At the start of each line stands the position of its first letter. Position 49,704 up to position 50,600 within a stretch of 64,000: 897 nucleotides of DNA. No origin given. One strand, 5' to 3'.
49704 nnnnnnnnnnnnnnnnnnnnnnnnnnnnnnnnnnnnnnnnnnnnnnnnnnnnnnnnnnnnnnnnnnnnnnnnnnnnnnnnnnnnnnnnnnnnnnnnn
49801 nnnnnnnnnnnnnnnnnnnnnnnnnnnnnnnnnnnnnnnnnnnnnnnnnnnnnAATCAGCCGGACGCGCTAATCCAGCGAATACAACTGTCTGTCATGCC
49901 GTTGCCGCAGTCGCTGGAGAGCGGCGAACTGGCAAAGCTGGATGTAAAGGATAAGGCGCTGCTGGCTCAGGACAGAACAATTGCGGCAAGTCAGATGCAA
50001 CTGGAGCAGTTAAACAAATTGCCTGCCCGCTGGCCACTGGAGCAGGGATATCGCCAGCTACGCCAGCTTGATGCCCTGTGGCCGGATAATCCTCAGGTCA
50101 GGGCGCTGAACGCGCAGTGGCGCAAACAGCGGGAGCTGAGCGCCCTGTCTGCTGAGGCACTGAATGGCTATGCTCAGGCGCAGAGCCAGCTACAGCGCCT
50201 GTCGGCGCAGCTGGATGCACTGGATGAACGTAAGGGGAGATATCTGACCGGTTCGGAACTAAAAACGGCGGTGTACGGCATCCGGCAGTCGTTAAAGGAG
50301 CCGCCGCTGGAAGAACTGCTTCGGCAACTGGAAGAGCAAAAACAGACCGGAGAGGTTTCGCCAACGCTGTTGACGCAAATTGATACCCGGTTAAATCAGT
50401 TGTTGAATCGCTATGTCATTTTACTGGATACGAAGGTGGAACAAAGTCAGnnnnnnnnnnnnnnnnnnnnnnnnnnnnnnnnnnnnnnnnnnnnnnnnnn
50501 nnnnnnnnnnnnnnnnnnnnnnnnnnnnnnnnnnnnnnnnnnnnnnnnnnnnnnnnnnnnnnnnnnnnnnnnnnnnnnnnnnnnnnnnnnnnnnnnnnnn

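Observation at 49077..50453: Second TssA-family gene (TagA-like) with a hydrophobic segment closes the T6SS cluster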

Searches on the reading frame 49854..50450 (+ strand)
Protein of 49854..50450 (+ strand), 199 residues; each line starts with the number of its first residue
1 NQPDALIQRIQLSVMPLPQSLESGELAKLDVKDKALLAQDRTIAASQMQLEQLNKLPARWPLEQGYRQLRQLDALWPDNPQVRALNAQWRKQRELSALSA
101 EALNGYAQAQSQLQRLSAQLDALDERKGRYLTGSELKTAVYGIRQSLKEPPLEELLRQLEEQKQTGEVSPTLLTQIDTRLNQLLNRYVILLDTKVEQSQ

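Call 67: predict_structure(alignment_id=A3)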
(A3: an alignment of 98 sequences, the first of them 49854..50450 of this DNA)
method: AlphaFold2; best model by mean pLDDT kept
length: 199 residues; sequences in the alignment: 98
mean_pLDDT: 91.0   pTM: 0.78
mean pLDDT of the five models: 91.0, 88.3, 88.2, 79.1, 76.8
residues with pLDDT >= 90: 126; 70-90: 71; 50-70: 1; < 50: 1
segments of 3 or more residues with pLDDT < 50: none
pLDDT, mean of each block of 10 residues (from residue 1): 77 78 86 87 86 89 90 91 95 95 94 97 93 97 95 97 97 97 96 82
secondary structure, 60 per line:
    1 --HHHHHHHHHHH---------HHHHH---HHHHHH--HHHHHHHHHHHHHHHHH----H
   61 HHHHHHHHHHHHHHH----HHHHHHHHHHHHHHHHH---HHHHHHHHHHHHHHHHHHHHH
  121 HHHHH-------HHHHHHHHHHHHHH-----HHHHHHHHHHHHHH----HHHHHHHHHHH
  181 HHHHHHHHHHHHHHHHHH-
elements in order: H3-13 H23-27 H31-36 H39-55 H60-75 H80-96 H100-125 H133-146 H152-165 H170-198
